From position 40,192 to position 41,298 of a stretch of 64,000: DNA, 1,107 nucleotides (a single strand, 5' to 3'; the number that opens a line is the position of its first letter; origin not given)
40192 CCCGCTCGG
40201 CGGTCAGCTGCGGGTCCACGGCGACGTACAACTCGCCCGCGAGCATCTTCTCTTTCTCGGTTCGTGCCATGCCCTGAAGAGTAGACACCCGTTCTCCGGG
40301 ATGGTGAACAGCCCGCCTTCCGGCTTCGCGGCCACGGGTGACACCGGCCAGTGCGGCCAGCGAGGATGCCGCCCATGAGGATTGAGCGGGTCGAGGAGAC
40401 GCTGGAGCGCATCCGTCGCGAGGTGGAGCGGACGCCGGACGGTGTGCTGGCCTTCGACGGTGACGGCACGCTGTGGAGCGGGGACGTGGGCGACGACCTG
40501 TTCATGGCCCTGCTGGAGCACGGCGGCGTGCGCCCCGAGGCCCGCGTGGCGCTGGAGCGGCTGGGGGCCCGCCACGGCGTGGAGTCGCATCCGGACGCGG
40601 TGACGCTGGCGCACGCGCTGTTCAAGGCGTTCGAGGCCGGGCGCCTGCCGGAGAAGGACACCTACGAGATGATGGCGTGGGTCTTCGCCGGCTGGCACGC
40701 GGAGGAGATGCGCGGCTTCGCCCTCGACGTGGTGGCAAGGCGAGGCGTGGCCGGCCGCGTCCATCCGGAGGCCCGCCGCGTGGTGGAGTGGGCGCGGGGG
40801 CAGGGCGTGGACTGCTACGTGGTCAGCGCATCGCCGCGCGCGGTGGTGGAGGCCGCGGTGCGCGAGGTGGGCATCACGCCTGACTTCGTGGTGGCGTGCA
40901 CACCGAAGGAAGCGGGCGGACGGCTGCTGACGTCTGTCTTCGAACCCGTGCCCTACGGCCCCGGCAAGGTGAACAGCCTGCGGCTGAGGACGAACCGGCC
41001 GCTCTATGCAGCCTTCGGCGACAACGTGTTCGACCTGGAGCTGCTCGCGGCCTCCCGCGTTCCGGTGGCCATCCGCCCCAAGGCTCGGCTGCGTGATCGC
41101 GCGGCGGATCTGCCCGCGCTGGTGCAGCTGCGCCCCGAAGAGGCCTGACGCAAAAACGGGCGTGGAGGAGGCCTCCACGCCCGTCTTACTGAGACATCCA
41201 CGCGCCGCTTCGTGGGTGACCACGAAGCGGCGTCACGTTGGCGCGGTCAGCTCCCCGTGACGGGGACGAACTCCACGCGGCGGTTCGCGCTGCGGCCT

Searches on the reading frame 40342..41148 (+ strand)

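Call 64: search_protein_families(library=pfam, proteins=[window:40342-41148:+], max_evalue=0.0001)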
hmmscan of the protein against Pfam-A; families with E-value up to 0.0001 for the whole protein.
window:40342-41148:+ (268 aa): 2 families
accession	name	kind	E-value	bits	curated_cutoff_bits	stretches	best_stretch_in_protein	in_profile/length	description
PF12710.13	HAD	-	2.4e-17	64.4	27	1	37-235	2-188/189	haloacid dehalogenase-like hydrolase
PF00702.32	Hydrolase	-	8.2e-08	33.3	26.4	1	35-201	3-154/191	haloacid dehalogenase-like hydrolase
